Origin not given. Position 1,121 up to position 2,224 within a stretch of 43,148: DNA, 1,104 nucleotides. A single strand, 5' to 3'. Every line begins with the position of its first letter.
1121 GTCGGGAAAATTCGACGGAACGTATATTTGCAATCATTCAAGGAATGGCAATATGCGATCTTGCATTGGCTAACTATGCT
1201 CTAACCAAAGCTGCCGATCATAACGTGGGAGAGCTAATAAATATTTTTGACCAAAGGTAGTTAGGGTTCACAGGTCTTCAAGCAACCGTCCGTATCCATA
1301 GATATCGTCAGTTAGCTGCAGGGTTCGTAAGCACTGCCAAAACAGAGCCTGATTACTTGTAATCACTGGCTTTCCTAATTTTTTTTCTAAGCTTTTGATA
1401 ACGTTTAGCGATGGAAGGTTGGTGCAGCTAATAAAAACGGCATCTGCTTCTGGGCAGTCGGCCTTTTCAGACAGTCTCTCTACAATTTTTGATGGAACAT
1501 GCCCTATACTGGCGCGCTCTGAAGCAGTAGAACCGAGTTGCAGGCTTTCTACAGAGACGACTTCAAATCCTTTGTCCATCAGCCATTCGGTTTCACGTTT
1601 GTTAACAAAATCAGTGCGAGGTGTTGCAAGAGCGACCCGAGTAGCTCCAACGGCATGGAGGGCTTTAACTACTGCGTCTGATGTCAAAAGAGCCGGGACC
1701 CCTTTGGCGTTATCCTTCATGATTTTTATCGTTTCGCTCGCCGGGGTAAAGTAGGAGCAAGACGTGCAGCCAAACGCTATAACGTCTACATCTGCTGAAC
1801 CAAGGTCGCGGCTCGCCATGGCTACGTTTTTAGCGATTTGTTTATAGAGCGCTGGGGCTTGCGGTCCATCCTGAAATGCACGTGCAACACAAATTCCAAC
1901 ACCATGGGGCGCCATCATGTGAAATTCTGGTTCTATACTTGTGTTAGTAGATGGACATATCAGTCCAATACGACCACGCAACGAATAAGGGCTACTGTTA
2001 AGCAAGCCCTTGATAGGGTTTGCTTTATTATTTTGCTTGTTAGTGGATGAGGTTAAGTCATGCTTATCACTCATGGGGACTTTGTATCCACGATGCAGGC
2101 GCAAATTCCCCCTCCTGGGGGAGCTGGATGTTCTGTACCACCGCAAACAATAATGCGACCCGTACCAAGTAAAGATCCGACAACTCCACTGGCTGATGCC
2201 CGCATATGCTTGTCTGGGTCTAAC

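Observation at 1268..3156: AtzD/barbiturase-family ring-opening amidohydrolase translationally coupled to a two-cysteine maleate-isomerase/AMDase-like enzyme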

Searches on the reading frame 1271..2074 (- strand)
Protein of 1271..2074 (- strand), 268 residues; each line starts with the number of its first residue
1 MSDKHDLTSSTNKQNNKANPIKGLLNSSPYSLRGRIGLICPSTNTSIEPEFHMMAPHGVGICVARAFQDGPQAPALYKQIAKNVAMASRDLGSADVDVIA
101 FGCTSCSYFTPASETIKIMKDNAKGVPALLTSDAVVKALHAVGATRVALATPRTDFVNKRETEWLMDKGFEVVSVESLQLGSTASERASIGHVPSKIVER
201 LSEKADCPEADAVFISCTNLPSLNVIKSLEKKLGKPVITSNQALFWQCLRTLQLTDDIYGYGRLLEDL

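Call 3: search_protein_families(library=pfam, proteins=[window:1271-2074:-])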
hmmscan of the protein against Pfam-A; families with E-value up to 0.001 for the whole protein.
window:1271-2074:- (268 aa): 2 families
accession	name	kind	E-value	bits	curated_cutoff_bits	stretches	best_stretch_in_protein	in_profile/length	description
PF17645.6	Amdase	-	8.5e-34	117.6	25.9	1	36-265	1-228/228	Arylmalonate decarboxylase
PF01177.27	Asp_Glu_race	-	2.5e-11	44.2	31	1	36-248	1-211/211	Asp/Glu/Hydantoin racemase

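Call 4: search_protein_families(library=ncbifam, proteins=[window:1271-2074:-])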
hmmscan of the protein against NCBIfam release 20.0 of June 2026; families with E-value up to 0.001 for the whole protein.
window:1271-2074:- (268 aa): 2 families
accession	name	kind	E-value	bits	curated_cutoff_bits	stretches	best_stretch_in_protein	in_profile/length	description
TIGR02990.1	ectoine_eutA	equivalog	8.7e-39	133.4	318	1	32-266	6-238/239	ectoine utilization protein EutA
NF052327.1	arylmal_decarb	equivalog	5.8e-34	117.7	225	1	36-265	3-230/231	arylmalonate decarboxylase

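Call 8: search_solved_structures(query=window:1271-2074:-, show_alignments=3, max_evalue=0.01)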
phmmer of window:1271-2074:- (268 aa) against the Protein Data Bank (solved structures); distinct sequences matched with E-value up to 0.01: 11.
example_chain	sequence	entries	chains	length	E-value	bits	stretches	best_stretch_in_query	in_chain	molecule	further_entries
3ixm_A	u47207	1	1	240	4.8e-20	75.3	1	64-266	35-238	Arylmalonate decarboxylase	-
4ix1_A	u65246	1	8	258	1.9e-19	73.3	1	27-268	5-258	hypothetical protein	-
3ixl_A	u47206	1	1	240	1.2e-18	70.7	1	64-266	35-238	Arylmalonate decarboxylase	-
3dtv_A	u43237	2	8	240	2.1e-18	69.9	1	64-266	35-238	Arylmalonate decarboxylase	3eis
3dg9_A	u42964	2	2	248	2.3e-18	69.8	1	64-266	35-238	Arylmalonate decarboxylase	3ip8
2vlb_A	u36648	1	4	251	2.4e-18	69.7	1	64-266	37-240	ARYLMALONATE DECARBOXYLASE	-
2dgd_A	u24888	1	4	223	1.1e-17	67.5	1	33-258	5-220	223aa long hypothetical arylmalonate decarboxylase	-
2xec_A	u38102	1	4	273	9.2e-16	61.3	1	28-266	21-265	PUTATIVE MALEATE ISOMERASE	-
2xed_A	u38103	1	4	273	1.2e-15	60.8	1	28-266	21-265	PUTATIVE MALEATE ISOMERASE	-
4fq7_A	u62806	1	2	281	4.6e-15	59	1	35-266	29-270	Maleate cis-trans isomerase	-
4fq5_B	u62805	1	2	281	3.8e-14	56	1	35-266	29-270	Maleate cis-trans isomerase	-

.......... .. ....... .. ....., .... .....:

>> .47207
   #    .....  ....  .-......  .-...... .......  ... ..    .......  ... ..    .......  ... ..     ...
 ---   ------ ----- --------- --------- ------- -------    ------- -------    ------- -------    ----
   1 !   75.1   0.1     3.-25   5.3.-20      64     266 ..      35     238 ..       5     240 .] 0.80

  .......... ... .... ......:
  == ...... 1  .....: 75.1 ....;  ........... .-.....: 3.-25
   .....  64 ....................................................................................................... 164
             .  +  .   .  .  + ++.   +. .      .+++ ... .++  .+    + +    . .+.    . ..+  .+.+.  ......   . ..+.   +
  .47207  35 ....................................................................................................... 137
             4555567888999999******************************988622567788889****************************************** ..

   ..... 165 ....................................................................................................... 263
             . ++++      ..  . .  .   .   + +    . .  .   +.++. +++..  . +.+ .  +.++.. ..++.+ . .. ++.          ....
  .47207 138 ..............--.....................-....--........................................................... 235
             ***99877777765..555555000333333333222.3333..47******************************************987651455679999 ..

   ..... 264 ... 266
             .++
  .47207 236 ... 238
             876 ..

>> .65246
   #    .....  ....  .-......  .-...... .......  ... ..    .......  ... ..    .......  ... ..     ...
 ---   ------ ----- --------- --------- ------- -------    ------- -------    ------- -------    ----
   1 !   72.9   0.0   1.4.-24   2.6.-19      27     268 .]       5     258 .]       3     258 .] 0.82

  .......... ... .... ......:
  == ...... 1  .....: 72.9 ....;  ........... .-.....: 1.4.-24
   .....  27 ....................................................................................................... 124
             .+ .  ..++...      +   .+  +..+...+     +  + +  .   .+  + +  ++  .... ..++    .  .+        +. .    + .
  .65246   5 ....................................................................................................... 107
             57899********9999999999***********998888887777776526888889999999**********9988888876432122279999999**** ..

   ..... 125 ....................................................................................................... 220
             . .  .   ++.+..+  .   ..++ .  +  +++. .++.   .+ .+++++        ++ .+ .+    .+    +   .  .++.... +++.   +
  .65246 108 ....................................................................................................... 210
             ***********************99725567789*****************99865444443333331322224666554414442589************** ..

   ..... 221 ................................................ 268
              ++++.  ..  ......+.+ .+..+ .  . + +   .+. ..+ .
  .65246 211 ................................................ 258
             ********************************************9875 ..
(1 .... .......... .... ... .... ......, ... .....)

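Call 50: find_homologous_proteins(query=window:1271-2074:-, max_evalue=1e-15)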
Query window:1271-2074:- (268 aa): 715 proteins with E <= 1e-15 among 2091 candidates; the best 120 are listed.
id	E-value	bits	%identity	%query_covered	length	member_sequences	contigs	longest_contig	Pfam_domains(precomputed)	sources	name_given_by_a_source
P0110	1.3e-172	590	99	100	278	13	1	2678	PF01177.28,PF17645.7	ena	-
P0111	2.1e-153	527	89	100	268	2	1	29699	PF01177.28,PF17645.7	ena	-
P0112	3.0e-153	526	88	100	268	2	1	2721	PF01177.28,PF17645.7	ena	-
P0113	3.0e-129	448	78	100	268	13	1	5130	PF01177.28,PF17645.7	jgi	-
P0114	1.5e-111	390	73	91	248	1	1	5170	PF01177.28,PF17645.7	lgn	-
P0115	5.7e-110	385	72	93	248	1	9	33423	PF01177.28,PF17645.7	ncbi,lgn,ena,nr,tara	ncbi:MAG: decarboxylase [Rhodospirillaceae bacterium]|nr:decarboxylase [Rhodospirillaceae bacterium]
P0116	2.7e-109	383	72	92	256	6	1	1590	PF01177.28,PF17645.7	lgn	-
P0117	1.7e-107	377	67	97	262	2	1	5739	PF01177.28,PF17645.7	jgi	jgi:arylmalonate decarboxylase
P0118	3.0e-104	366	66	99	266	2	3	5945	PF01177.28,PF17645.7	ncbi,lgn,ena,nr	ncbi:MAG: aspartate/glutamate racemase family protein [Proteobacteria bacterium]|nr:aspartate/glutam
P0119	1.0e-103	364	70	92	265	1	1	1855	PF01177.28,PF17645.7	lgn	-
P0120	1.9e-103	363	69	92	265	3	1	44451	PF01177.28,PF17645.7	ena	-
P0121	2.6e-103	363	65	98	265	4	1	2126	PF01177.28,PF17645.7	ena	-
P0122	3.2e-103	363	68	92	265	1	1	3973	PF01177.28,PF17645.7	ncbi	-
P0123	4.7e-103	362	67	95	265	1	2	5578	PF01177.28,PF17645.7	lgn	-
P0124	5.0e-103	362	66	94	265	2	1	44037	PF01177.28,PF17645.7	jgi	jgi:arylmalonate decarboxylase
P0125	6.6e-103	362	70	92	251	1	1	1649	PF01177.28,PF17645.7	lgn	-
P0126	1.0e-101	358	68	92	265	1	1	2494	PF01177.28,PF17645.7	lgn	-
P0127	1.4e-101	357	67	91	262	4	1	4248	PF01177.28,PF17645.7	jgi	jgi:arylmalonate decarboxylase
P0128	2.3e-101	356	67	94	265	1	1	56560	PF01177.28,PF17645.7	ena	-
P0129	2.4e-101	356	64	97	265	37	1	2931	PF01177.28,PF17645.7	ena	-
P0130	9.2e-100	351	68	91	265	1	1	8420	PF01177.28,PF17645.7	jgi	jgi:arylmalonate decarboxylase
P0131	2.3e-99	350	65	97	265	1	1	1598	PF01177.28,PF17645.7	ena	-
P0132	3.8e-99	349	64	95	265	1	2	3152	PF01177.28,PF17645.7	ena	-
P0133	1.0e-98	348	67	90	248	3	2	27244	PF01177.28,PF17645.7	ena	-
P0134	1.8e-98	347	67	90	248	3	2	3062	PF01177.28,PF17645.7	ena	-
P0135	2.3e-98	347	66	92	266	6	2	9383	PF01177.28,PF17645.7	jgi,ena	-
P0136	2.3e-98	347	69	86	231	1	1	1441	PF01177.28,PF17645.7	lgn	-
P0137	5.6e-97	342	62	98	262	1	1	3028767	PF01177.28,PF17645.7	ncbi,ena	-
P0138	5.9e-97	342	67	89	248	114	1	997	PF01177.28,PF17645.7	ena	-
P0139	1.7e-96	341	66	89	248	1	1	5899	PF01177.28,PF17645.7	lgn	-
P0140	1.1e-95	338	67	89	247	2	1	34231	PF01177.28,PF17645.7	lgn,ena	-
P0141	1.3e-95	338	67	88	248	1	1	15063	PF01177.28,PF17645.7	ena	-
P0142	2.6e-95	337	65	90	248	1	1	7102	PF01177.28,PF17645.7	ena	-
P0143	2.7e-95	337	67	89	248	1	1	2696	PF01177.28,PF17645.7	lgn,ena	-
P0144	3.2e-95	336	67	89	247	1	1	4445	PF01177.28,PF17645.7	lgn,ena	-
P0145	2.1e-94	334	64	89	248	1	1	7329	PF01177.28,PF17645.7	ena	-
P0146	6.4e-94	332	57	97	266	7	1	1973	PF01177.28,PF17645.7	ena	-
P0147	6.5e-94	332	61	96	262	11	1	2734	PF01177.28,PF17645.7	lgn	-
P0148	7.1e-94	332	66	89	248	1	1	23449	PF01177.28,PF17645.7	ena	-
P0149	1.3e-92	328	65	89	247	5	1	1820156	PF01177.28,PF17645.7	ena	-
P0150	2.0e-92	327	59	92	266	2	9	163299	PF01177.28,PF17645.7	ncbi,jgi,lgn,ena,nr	ncbi:MAG: decarboxylase [Rhodospirillaceae bacterium]|nr:decarboxylase [Rhodospirillaceae bacterium]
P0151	2.1e-92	327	64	90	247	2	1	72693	PF01177.28,PF17645.7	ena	-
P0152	9.7e-92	325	62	92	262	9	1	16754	PF01177.28,PF17645.7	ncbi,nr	ncbi:MAG: decarboxylase [Pseudomonadota bacterium]|nr:decarboxylase [Pseudomonadota bacterium]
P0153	2.1e-90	321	60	92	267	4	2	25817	PF01177.28,PF17645.7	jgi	jgi:arylmalonate decarboxylase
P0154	3.5e-90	320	65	89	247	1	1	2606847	PF01177.28,PF17645.7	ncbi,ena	-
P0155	4.0e-89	316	61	92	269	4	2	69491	PF01177.28,PF17645.7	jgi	jgi:maleate cis-trans isomerase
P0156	1.5e-88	314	56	99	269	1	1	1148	PF01177.28,PF17645.7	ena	-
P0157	2.9e-88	314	60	92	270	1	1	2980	PF01177.28,PF17645.7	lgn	-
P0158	1.4e-87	311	60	91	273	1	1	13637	PF01177.28,PF17645.7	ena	-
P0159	1.9e-87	311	59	92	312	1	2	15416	PF01177.28,PF17645.7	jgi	jgi:arylmalonate decarboxylase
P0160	7.5e-87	309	55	100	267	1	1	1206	PF01177.28,PF17645.7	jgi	jgi:maleate isomerase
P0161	1.4e-80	288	55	96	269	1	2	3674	PF01177.28,PF17645.7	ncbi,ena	-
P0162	5.8e-79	283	59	87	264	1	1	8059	PF01177.28,PF17645.7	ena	-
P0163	4.7e-77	277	55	91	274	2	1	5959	PF01177.28,PF17645.7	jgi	jgi:arylmalonate decarboxylase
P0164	4.8e-77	277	53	93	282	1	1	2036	PF01177.28,PF17645.7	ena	-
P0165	5.5e-77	277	55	91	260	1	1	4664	PF01177.28,PF17645.7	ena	-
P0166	5.8e-77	277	55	91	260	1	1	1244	PF01177.28,PF17645.7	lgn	-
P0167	6.0e-77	277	54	89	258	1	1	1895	PF01177.28,PF17645.7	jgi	-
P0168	1.6e-76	275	52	99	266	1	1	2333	PF01177.28,PF17645.7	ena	-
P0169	4.0e-76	274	52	96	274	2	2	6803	PF01177.28,PF17645.7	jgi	jgi:arylmalonate decarboxylase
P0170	4.8e-76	274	58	86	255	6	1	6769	PF01177.28,PF17645.7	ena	-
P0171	5.6e-76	273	54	94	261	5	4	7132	PF01177.28,PF17645.7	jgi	jgi:arylmalonate decarboxylase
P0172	7.4e-76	273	53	92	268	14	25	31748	PF01177.28,PF17645.7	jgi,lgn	jgi:arylmalonate decarboxylase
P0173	7.7e-76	273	51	92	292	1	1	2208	PF01177.28,PF17645.7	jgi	jgi:arylmalonate decarboxylase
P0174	1.1e-75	272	53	94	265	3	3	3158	PF01177.28,PF17645.7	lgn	-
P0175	1.8e-75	272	57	91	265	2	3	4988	PF01177.28,PF17645.7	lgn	-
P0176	1.9e-75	272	53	92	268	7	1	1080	PF01177.28,PF17645.7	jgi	jgi:arylmalonate decarboxylase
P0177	2.0e-75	272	57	91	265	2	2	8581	PF01177.28,PF17645.7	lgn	-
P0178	2.0e-75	272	57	91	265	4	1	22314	PF01177.28,PF17645.7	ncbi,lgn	-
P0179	2.9e-75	271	57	91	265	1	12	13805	PF01177.28,PF17645.7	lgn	-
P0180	3.8e-75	271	57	91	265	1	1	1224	PF01177.28,PF17645.7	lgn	-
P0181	5.5e-75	270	49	99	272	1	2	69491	PF01177.28,PF17645.7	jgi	jgi:maleate cis-trans isomerase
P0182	8.6e-75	269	54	91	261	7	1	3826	PF01177.28,PF17645.7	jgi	jgi:arylmalonate decarboxylase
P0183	5.4e-74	267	56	91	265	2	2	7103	PF01177.28,PF17645.7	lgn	-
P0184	6.2e-74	267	56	91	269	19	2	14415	PF01177.28,PF17645.7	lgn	-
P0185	1.8e-73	265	52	91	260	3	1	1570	PF01177.28,PF07302.17,PF17645.7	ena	-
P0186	3.4e-73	264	48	99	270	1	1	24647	PF01177.28,PF17645.7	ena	-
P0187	1.0e-72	263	53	90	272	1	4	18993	PF01177.28,PF17645.7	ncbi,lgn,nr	ncbi:MAG: aspartate/glutamate racemase family protein [Proteobacteria bacterium]|nr:aspartate/glutam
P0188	1.1e-72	263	50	92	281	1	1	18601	PF01177.28,PF17645.7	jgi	jgi:maleate cis-trans isomerase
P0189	2.6e-72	261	49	98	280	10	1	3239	PF01177.28,PF17645.7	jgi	-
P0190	3.3e-72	261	55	89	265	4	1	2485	PF01177.28,PF17645.7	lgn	-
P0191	4.2e-72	261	54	89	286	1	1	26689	PF01177.28,PF17645.7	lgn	-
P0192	5.3e-71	257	49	92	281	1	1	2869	PF01177.28,PF17645.7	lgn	-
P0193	5.8e-71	257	53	91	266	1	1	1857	PF01177.28,PF17645.7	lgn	-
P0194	6.5e-71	257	54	91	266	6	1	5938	PF01177.28,PF17645.7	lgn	-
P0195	7.0e-71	257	55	89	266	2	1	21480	PF01177.28,PF17645.7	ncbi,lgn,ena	-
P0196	7.2e-71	257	52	91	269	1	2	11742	PF01177.28,PF17645.7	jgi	jgi:maleate cis-trans isomerase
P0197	1.0e-70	256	51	92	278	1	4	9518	PF01177.28,PF17645.7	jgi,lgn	jgi:arylmalonate decarboxylase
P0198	1.2e-70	256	52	92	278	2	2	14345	PF01177.28,PF17645.7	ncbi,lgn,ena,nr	ncbi:MAG: decarboxylase [Betaproteobacteria bacterium]|nr:decarboxylase [Betaproteobacteria bacteriu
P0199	3.0e-70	255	53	92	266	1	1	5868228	PF01177.28,PF17645.7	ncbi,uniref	ncbi:maleate cis-trans isomerase family protein [Humitalea sp. 24SJ18S-53]|uniref:maleate cis-trans 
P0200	4.7e-70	254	50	91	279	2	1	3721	PF01177.28,PF17645.7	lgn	-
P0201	8.2e-70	253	51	92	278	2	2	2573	PF01177.28,PF17645.7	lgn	-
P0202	1.4e-69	252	49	99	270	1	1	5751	PF01177.28,PF17645.7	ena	-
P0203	1.6e-69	252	51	91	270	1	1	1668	PF17645.7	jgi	-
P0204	2.6e-69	251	54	89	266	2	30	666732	PF01177.28,PF17645.7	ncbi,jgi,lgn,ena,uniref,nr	ncbi:decarboxylase [Pigmentiphaga sp. NML080357]|jgi:arylmalonate decarboxylase|uniref:maleate cis-t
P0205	4.2e-69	251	49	92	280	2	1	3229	PF01177.28,PF17645.7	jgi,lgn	jgi:arylmalonate decarboxylase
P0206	4.2e-69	251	48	92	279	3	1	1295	PF01177.28,PF17645.7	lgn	-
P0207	5.7e-69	250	49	94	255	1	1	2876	PF01177.28,PF17645.7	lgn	-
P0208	6.4e-69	250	52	91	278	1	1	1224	PF01177.28,PF17645.7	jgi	jgi:arylmalonate decarboxylase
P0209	7.6e-69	250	54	89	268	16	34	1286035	PF01177.28,PF17645.7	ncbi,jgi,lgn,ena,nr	ncbi:MAG: decarboxylase [Bordetella sp. SCN 67-23]|nr:aspartate/glutamate racemase family protein [B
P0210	1.5e-68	249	45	96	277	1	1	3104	PF17645.7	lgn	-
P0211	1.5e-68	249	47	97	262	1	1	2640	PF01177.28,PF17645.7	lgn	-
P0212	1.9e-68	249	46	95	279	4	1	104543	PF01177.28,PF17645.7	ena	-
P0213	2.7e-68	248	54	89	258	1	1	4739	PF01177.28,PF17645.7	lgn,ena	-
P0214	2.9e-68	248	50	92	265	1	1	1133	PF01177.28,PF17645.7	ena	-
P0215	6.1e-68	247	51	92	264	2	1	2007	PF01177.28,PF17645.7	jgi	jgi:maleate cis-trans isomerase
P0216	9.4e-68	246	49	92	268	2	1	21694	PF01177.28,PF17645.7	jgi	jgi:maleate isomerase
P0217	1.1e-67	246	50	92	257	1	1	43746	PF01177.28,PF17645.7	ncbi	-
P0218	1.2e-67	246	45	96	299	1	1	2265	PF01177.28,PF17645.7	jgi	jgi:arylmalonate decarboxylase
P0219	1.5e-67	246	51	92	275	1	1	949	PF01177.28,PF17645.7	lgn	-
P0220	1.6e-67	246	52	90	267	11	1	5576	PF01177.28,PF17645.7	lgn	-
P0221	3.9e-67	244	50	92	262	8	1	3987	PF01177.28,PF17645.7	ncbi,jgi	jgi:arylmalonate decarboxylase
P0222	5.4e-67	244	51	90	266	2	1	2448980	PF01177.28,PF17645.7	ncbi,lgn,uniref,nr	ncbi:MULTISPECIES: aspartate/glutamate racemase family protein [Ramlibacter]|uniref:Decarboxylase n=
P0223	5.8e-67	244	50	92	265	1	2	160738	PF01177.28,PF17645.7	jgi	-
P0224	6.4e-67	244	54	85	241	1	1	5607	PF01177.28,PF17645.7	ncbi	ncbi:MAG: aspartate/glutamate racemase family protein, partial [Vicinamibacterales bacterium]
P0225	1.4e-66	243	49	92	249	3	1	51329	PF01177.28,PF17645.7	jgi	jgi:arylmalonate decarboxylase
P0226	1.6e-66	242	50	92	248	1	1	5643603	PF01177.28,PF17645.7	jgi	jgi:maleate cis-trans isomerase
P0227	1.8e-66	242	47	99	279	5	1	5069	PF01177.28,PF17645.7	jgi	-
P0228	2.2e-66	242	50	92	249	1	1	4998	PF01177.28,PF17645.7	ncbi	-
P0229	2.8e-66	242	51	91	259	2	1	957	PF01177.28,PF17645.7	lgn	-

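Call 51: find_encoding_contigs(protein=P0204, flank=8000, max_places=4)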
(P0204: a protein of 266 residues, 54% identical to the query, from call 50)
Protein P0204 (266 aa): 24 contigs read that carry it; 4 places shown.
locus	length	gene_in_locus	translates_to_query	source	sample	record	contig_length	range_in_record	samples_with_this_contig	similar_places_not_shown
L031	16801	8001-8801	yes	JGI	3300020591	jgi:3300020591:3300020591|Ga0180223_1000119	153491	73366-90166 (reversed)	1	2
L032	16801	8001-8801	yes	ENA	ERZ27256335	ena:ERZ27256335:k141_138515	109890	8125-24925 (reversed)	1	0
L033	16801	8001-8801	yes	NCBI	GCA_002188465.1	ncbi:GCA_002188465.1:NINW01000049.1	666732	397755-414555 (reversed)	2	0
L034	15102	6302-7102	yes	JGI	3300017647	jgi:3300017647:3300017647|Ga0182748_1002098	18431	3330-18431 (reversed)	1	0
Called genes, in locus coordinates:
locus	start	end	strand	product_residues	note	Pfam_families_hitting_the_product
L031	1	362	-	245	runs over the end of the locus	PF01925:TauE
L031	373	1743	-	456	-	PF01266:DAO, PF07992:Pyr_redox_2 (faint), PF13450:NAD_binding_8 (weak)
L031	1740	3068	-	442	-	PF02225:PA, PF04389:Peptidase_M28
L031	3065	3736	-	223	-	PF01738:DLH, PF00561:Abhydrolase_1 (faint)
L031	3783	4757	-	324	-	PF03401:TctC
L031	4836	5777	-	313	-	PF00126:HTH_1, PF03466:LysR_substrate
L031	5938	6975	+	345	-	PF14336:GLUCM-like_C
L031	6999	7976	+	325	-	PF03401:TctC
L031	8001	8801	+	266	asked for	PF17645:Amdase, PF01177:Asp_Glu_race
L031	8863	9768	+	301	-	PF00126:HTH_1, PF03466:LysR_substrate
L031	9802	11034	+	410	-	PF01053:Cys_Met_Meta_PP, PF00155:Aminotran_1_2 (weak), PF00266:Aminotran_5 (faint)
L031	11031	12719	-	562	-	PF13188:PAS_8 (weak), PF08448:PAS_4 (faint), PF00512:HisKA, PF02518:HATPase_c, PF00072:Response_reg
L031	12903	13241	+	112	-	PF00111:Fer2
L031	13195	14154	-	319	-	PF00126:HTH_1, PF03466:LysR_substrate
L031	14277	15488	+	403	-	PF01134:GIDA (faint), PF01494:FAD_binding_3, PF13450:NAD_binding_8 (weak)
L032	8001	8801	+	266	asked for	PF17645:Amdase, PF01177:Asp_Glu_race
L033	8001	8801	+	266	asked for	PF17645:Amdase, PF01177:Asp_Glu_race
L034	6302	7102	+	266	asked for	PF17645:Amdase, PF01177:Asp_Glu_race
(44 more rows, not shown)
